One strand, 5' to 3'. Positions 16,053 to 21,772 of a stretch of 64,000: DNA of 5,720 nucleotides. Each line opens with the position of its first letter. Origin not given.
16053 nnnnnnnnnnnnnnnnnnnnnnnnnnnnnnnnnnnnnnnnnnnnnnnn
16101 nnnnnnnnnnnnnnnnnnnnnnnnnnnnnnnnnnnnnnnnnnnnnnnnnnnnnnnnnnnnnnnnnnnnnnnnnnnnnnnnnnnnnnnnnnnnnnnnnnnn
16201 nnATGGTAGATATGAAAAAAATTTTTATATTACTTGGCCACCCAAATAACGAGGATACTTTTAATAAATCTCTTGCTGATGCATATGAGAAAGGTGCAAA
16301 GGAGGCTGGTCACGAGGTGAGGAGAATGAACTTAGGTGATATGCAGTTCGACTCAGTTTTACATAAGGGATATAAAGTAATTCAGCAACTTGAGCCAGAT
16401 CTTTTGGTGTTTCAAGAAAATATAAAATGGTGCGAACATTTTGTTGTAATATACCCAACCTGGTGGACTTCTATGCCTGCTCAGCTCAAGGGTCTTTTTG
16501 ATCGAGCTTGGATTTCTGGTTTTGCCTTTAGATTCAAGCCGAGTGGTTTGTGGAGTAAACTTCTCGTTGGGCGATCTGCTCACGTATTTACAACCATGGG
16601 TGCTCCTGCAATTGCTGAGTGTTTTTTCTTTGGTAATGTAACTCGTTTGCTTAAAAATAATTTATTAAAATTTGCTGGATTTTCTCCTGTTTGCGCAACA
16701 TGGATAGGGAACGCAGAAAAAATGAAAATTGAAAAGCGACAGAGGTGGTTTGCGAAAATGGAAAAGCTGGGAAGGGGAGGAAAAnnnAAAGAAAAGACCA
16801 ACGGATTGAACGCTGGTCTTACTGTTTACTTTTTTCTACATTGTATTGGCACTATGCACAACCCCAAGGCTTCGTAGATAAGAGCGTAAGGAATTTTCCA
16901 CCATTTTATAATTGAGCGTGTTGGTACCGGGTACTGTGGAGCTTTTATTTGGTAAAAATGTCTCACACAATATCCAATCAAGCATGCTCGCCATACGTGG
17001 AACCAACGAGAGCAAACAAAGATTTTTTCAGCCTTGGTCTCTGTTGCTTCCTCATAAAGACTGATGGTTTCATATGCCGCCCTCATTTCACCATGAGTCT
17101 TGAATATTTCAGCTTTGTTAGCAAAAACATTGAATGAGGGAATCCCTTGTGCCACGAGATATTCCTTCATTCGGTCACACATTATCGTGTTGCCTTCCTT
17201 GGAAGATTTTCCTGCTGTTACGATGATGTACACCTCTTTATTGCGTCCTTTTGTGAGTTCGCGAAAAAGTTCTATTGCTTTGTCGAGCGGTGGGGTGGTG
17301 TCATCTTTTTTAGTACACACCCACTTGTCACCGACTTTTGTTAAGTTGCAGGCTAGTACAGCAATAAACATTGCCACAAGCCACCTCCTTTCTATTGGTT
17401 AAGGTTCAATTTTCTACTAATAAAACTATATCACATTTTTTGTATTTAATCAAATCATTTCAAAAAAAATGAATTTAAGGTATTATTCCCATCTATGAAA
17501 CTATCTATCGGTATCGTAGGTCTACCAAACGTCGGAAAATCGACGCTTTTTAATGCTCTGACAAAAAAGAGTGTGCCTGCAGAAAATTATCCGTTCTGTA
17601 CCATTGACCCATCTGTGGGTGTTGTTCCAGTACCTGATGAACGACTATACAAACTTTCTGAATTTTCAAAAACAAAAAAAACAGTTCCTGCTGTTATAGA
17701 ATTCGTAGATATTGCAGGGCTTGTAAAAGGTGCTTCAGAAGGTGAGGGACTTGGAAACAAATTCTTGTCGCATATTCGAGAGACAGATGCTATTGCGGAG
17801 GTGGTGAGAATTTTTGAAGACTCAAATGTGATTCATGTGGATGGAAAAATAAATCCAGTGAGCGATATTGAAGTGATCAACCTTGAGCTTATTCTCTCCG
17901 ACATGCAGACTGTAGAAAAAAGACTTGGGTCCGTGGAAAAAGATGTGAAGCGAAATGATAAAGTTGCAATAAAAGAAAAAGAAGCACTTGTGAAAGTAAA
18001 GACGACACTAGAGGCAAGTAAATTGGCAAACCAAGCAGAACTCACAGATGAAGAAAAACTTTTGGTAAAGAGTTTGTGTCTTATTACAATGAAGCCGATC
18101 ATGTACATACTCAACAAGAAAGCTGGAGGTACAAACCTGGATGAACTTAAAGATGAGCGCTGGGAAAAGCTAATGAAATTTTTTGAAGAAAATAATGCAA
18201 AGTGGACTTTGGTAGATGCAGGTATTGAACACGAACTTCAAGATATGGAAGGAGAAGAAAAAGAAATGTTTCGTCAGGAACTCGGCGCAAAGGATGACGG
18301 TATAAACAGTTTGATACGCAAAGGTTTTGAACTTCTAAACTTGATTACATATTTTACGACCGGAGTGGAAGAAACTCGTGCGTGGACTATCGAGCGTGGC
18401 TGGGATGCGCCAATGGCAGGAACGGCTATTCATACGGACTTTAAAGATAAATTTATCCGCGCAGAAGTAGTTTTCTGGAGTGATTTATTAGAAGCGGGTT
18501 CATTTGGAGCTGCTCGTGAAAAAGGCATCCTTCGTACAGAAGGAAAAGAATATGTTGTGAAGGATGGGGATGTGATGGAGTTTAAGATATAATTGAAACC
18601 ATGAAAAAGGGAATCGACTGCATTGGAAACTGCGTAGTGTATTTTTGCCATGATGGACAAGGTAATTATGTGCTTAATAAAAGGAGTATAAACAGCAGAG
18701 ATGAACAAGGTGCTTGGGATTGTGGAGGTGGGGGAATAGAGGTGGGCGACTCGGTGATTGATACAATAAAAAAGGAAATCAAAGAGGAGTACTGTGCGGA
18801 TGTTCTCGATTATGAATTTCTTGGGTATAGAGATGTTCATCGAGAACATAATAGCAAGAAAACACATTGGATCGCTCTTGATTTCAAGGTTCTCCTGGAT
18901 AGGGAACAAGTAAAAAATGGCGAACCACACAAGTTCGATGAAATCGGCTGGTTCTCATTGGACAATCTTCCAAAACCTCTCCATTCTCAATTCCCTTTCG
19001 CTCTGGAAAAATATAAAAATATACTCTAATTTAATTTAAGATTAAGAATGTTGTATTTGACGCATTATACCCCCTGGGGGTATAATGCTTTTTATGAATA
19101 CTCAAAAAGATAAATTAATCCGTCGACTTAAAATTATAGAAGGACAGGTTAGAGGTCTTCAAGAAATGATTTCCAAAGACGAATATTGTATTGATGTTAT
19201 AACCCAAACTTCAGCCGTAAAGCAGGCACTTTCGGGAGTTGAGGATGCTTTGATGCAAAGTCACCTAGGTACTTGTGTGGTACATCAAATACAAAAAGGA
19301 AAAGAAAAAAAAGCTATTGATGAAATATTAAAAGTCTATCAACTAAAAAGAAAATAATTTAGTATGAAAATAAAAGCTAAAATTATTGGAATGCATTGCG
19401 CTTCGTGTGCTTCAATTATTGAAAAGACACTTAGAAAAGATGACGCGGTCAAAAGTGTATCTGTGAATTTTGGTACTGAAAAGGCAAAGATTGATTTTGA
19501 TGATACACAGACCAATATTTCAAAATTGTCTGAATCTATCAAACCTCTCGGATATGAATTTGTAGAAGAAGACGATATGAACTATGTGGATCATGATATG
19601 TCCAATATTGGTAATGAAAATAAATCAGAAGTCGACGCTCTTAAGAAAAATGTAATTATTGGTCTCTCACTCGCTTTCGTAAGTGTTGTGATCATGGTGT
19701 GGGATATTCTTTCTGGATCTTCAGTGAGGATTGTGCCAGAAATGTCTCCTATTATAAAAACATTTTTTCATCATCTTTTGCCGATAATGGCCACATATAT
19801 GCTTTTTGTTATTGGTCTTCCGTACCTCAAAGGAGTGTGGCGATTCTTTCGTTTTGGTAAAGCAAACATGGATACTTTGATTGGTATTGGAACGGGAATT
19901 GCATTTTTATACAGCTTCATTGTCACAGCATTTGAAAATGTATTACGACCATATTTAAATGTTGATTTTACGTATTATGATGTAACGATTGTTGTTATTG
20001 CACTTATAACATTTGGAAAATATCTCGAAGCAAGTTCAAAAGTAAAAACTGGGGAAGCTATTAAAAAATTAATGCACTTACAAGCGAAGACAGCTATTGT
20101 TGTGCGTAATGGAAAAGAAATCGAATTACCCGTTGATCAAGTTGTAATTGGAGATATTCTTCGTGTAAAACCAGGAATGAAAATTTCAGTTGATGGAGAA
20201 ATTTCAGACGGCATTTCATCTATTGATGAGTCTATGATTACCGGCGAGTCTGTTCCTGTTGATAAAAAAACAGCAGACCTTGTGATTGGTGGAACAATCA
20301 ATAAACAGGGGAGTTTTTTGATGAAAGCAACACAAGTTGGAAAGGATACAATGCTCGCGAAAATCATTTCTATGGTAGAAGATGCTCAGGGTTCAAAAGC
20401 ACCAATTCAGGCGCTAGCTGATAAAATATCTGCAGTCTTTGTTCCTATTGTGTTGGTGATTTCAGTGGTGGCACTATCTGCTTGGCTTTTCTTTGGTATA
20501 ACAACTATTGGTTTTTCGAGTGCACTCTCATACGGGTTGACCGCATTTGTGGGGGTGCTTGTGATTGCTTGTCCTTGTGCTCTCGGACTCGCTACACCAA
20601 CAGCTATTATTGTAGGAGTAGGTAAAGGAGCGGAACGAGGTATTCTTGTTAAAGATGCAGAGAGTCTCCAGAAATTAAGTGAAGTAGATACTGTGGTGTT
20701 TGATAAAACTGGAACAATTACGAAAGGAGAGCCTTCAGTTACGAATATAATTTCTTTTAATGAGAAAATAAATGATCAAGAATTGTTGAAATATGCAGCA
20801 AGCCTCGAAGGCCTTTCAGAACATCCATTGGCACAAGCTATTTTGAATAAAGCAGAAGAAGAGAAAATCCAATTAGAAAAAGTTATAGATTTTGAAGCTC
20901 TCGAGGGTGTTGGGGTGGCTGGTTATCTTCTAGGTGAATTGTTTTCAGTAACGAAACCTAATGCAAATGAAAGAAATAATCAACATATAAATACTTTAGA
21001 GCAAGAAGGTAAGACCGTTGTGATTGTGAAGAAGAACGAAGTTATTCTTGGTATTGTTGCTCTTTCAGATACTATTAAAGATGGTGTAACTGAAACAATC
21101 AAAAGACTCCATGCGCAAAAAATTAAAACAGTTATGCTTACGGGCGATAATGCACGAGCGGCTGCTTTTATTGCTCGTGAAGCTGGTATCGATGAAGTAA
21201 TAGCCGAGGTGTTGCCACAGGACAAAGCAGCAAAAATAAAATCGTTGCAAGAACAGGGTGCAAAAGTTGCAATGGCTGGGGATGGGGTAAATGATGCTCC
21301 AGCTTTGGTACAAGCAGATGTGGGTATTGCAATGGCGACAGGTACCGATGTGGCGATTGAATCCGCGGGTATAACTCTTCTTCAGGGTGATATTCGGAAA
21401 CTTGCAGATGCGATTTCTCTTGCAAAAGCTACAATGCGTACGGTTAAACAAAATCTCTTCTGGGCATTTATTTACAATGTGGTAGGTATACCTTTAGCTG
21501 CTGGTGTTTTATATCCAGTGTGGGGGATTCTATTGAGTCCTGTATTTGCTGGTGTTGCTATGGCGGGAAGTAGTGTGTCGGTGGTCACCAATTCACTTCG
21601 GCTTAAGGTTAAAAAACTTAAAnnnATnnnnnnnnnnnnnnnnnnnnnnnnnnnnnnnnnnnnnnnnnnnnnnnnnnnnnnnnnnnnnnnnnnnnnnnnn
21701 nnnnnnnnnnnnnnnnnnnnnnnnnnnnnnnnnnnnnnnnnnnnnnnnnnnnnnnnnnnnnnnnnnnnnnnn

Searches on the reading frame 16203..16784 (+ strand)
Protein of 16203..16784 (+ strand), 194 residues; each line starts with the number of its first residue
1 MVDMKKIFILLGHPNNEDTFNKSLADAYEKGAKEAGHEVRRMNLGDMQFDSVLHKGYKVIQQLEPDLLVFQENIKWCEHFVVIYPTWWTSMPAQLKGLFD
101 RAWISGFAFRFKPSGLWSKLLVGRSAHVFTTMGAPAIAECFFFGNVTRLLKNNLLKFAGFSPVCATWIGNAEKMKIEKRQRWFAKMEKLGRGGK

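Call 27: search_protein_families(library=pfam, proteins=[window:16203-16784:+], max_evalue=0.0001)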
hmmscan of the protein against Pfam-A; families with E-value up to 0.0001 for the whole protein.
window:16203-16784:+ (194 aa): 2 families
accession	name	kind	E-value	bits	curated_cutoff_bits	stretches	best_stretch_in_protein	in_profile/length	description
PF02525.22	Flavodoxin_2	-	3.8e-34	118.6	27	1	5-182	1-190/198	Flavodoxin-like fold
PF03358.20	FMN_red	-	2.4e-14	53.6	24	1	6-117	2-112/152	NADPH-dependent FMN reductase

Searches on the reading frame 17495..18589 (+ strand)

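Call 27: search_protein_families(library=pfam, proteins=[window:17495-18589:+], max_evalue=0.0001)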
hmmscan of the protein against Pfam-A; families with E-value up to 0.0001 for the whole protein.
window:17495-18589:+ (365 aa): 3 families
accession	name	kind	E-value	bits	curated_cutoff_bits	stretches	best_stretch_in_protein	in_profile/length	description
PF06071.19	YchF-GTPase_C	-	1.3e-31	109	27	1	283-365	1-83/84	Protein of unknown function (DUF933)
PF01926.29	MMR_HSR1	-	5.7e-22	78.4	21.9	1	5-116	2-93/113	50S ribosome-binding GTPase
PF02421.24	FeoB_N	-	1.2e-07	31.9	27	1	5-46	3-44/156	Ferrous iron transport protein B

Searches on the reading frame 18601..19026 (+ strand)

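Call 27: search_protein_families(library=pfam, proteins=[window:18601-19026:+], max_evalue=0.0001)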
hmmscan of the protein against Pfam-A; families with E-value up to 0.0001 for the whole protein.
window:18601-19026:+ (142 aa): 1 family
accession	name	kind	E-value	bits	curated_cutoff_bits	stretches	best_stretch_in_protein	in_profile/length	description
PF00293.34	NUDIX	-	3.3e-11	43.7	21.1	1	14-127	8-123/134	NUDIX domain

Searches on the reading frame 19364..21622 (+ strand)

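Call 27: search_protein_families(library=pfam, proteins=[window:19364-21622:+], max_evalue=0.0001)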
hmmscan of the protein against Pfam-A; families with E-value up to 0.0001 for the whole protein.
window:19364-21622:+ (753 aa): 3 families
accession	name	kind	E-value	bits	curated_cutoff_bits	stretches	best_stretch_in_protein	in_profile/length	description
PF00122.25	E1-E2_ATPase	-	7.1e-56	189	28.1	1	239-424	2-180/181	E1-E2 ATPase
PF00702.32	Hydrolase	-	2.7e-38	132.7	26.4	1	441-652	1-191/191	haloacid dehalogenase-like hydrolase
PF00403.32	HMA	-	2e-14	54.2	24.8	1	7-65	4-62/62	Heavy-metal-associated domain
